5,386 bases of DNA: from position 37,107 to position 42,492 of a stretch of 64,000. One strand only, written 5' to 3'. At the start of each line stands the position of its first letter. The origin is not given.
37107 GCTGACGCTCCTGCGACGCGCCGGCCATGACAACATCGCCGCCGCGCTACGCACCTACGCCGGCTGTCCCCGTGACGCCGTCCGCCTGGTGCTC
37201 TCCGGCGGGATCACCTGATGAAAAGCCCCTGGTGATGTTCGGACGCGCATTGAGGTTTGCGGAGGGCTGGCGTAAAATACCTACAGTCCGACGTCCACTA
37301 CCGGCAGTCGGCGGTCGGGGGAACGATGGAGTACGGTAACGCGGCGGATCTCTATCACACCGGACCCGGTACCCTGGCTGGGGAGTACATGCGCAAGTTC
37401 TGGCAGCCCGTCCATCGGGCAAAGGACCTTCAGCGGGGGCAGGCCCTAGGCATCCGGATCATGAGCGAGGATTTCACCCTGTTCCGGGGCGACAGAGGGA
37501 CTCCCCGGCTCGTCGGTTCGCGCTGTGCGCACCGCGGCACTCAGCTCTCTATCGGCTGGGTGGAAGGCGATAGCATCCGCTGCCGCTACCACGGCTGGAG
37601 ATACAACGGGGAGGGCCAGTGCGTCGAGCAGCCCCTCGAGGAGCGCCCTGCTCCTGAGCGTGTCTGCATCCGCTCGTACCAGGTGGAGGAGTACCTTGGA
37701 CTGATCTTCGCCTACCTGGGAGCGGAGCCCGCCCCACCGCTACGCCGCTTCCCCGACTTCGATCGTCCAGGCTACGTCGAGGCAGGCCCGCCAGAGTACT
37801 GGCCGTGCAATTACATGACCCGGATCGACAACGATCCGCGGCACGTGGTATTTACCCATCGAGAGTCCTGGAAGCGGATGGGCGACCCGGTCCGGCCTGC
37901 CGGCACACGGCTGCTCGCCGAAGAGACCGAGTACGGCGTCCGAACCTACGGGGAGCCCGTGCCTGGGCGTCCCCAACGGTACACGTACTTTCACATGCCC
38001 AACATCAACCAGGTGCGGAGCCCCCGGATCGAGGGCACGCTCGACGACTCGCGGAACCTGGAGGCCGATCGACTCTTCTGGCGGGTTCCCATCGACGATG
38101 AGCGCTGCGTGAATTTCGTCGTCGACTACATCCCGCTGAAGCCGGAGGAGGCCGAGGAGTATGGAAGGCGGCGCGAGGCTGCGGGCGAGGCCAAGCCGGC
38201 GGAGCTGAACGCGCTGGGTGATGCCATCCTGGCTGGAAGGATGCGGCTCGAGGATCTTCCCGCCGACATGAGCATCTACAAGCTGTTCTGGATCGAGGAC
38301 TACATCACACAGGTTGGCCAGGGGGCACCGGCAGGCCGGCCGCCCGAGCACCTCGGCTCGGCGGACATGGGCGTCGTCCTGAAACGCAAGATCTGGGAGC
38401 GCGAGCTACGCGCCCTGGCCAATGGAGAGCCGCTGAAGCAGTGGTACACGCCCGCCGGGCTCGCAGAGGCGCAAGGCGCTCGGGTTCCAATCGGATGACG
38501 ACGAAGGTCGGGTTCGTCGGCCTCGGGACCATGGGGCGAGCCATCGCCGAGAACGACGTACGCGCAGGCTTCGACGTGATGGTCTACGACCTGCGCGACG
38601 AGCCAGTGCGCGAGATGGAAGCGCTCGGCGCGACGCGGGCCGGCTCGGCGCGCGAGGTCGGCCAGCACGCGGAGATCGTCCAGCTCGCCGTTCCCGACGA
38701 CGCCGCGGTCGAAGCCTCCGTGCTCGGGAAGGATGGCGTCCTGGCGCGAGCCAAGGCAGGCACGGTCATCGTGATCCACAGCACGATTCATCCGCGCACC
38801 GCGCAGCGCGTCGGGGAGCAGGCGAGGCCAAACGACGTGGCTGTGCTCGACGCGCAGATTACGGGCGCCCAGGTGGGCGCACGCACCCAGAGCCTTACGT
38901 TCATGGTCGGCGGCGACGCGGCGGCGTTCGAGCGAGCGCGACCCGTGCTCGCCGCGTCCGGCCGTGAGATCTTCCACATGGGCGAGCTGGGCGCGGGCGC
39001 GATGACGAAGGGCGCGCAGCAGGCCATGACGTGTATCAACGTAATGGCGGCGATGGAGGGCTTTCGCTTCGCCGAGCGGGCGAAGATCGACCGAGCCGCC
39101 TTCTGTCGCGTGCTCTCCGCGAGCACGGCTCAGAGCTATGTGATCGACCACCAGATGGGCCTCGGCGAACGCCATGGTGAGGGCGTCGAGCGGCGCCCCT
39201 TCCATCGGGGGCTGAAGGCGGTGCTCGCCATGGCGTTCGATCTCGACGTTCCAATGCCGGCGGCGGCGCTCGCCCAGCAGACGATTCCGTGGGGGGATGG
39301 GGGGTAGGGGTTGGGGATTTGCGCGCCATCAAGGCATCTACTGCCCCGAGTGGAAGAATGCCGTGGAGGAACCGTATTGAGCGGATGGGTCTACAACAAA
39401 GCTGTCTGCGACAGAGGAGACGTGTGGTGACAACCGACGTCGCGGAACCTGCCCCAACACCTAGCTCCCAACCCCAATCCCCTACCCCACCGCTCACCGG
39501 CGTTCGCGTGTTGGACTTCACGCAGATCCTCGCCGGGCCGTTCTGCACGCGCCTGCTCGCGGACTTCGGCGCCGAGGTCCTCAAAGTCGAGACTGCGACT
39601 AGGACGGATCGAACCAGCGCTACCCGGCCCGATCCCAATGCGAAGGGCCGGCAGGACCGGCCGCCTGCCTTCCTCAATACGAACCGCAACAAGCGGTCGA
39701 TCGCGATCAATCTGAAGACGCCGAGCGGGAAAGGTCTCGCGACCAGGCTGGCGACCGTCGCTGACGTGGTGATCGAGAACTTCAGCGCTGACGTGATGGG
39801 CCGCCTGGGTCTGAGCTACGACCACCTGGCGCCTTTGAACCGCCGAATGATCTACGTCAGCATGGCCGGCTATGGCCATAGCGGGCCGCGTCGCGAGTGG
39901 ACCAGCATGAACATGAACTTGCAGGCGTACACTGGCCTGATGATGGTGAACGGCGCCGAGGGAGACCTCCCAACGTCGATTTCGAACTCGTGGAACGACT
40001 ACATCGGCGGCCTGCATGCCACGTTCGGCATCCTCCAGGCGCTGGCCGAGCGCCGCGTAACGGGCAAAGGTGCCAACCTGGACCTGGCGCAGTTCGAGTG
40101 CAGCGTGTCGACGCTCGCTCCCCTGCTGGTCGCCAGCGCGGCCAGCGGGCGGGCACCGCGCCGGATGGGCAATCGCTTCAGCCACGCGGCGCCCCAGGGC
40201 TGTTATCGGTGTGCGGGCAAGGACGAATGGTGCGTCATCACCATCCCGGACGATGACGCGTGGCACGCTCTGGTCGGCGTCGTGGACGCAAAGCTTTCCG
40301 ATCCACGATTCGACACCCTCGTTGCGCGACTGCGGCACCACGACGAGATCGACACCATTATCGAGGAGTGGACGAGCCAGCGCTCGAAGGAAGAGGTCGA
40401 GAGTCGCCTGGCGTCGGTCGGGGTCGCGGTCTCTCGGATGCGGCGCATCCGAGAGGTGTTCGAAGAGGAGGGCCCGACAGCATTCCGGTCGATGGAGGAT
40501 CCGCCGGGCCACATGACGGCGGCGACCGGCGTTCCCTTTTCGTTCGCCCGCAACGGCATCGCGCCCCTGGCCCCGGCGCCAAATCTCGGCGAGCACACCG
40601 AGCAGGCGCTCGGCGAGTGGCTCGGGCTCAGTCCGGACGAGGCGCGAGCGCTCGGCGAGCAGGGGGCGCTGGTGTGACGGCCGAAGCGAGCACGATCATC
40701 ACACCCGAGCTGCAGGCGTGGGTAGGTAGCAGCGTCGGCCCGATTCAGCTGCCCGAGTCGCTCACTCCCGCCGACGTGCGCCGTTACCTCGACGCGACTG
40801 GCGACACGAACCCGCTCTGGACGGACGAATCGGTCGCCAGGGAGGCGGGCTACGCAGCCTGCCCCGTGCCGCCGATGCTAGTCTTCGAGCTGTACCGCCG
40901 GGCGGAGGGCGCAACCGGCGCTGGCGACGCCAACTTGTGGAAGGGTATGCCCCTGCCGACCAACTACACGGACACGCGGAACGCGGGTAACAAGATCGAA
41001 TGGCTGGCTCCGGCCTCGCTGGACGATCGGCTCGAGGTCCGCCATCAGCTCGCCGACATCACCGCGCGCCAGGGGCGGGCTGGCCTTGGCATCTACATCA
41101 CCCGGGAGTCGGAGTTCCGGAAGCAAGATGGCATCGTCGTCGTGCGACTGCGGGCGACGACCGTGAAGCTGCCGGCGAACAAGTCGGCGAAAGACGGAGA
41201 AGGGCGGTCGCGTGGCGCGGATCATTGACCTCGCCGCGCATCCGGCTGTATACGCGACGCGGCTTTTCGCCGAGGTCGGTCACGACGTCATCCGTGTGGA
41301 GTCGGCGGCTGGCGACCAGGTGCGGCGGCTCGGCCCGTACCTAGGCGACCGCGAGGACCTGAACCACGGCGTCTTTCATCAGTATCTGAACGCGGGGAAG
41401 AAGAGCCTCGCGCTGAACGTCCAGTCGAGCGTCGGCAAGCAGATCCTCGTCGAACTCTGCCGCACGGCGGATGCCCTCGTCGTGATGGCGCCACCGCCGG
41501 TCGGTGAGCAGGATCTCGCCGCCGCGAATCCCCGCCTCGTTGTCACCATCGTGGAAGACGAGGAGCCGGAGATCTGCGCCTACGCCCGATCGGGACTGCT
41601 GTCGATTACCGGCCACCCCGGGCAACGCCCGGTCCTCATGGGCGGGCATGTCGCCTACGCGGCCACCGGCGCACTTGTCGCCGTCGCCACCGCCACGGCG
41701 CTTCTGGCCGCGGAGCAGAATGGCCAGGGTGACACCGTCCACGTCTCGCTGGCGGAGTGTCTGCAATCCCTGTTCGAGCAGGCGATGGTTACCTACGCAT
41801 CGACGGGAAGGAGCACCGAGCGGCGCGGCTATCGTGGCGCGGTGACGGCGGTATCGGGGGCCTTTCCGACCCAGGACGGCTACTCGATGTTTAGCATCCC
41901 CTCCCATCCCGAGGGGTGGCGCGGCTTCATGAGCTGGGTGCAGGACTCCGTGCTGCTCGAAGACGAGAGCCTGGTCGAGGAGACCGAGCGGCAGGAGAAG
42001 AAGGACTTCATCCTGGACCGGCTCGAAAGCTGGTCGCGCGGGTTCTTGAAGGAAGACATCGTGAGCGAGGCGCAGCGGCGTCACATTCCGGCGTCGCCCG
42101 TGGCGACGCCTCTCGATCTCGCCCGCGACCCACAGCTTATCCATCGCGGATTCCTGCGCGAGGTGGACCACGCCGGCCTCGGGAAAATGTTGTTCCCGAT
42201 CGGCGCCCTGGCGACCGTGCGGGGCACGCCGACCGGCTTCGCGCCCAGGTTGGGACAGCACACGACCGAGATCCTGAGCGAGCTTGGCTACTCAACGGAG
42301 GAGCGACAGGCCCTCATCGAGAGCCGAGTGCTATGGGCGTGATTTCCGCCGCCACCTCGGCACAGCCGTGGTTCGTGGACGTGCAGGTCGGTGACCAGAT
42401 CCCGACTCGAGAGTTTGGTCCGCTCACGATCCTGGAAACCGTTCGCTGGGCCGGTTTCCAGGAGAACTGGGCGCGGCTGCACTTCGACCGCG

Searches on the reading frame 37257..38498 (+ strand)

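Call 7: search_protein_families(library=pfam, proteins=[window:37257-38498:+], max_evalue=0.001)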
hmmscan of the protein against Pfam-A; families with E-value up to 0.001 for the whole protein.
window:37257-38498:+ (413 aa): 1 family
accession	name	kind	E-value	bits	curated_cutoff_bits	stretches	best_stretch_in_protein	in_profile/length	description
PF00355.32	Rieske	-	1.6e-19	70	20.3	1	49-130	2-83/88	Rieske [2Fe-2S] domain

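Call 12: search_protein_families(library=ncbifam, proteins=[window:37257-38498:+], max_evalue=0.00001)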
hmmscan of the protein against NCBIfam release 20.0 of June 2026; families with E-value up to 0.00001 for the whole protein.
window:37257-38498:+ (413 aa): 2 families
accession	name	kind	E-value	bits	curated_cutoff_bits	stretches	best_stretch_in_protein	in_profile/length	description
NF052579.1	BetMthstMoxSdmAMthl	equivalog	5.4e-20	71.6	600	1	47-156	16-128/351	4beta-methylsterol monooxygenase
NF042946.1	3PPDioc_HcaE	equivalog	7.5e-06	25.2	830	1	76-163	67-160/450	3-phenylpropionate/cinnamic acid dioxygenase subunit alpha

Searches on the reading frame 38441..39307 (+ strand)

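Call 8: search_protein_families(library=pfam, proteins=[window:38441-39307:+], max_evalue=0.001)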
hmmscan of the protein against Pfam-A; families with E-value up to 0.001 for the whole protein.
window:38441-39307:+ (288 aa): 5 families
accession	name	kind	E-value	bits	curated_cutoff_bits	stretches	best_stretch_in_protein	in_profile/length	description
PF03446.21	NAD_binding_2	-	9.2e-41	140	21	1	22-181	1-161/161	NAD binding domain of 6-phosphogluconate dehydrogenase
PF14833.11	NAD_binding_11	-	1.5e-13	51.5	30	1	184-281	1-101/122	NAD-binding of NADP-dependent 3-hydroxyisobutyrate dehydrogenase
PF02826.25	2-Hacid_dh_C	-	7.5e-08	32.4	25.1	1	9-111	25-124/178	D-isomer specific 2-hydroxyacid dehydrogenase, NAD binding domain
PF03807.23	F420_oxidored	-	7.9e-07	30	21.6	1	22-89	1-72/94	NADP oxidoreductase coenzyme F420-dependent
PF02737.24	3HCDH_N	-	3e-05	24.4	22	1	22-61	1-40/180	3-hydroxyacyl-CoA dehydrogenase, NAD binding domain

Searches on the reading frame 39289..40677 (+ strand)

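Call 7: search_protein_families(library=pfam, proteins=[window:39289-40677:+], max_evalue=0.001)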
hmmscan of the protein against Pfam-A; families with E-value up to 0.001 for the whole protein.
window:39289-40677:+ (462 aa): 1 family
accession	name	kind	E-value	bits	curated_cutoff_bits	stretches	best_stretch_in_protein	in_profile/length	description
PF02515.22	CoA_transf_3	-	4e-99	332.6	23.3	1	69-437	1-366/366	CoA-transferase family III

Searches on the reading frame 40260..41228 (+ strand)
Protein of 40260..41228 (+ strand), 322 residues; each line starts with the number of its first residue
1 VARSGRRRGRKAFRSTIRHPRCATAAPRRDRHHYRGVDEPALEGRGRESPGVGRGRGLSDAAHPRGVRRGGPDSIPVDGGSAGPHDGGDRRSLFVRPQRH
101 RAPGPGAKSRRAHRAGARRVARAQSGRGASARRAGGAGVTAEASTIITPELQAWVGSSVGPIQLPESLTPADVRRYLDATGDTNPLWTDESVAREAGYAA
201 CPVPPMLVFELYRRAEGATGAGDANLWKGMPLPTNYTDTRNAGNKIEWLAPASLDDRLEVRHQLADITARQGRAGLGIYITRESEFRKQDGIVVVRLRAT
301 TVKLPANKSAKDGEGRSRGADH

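Call 61: search_protein_families(library=pfam, proteins=[window:40260-41228:+], max_evalue=0.01)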
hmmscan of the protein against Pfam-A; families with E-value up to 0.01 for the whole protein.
window:40260-41228:+ (322 aa): 2 families
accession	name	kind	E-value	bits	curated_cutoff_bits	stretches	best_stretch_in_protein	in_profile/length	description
PF13452.11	FAS1_DH_region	-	1.1e-18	68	22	1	154-295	2-130/132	FAS1-like, dehydratase domain region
PF01575.25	MaoC_dehydratas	-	0.00085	19.4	27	1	165-198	15-48/123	MaoC like domain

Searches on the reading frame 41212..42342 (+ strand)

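Call 7: search_protein_families(library=pfam, proteins=[window:41212-42342:+], max_evalue=0.001)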
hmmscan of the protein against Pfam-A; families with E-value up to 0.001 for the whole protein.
window:41212-42342:+ (376 aa): 1 family
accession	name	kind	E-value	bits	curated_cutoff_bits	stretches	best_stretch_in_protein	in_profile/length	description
PF02515.22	CoA_transf_3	-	8.1e-57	193.4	23.3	1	3-351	5-366/366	CoA-transferase family III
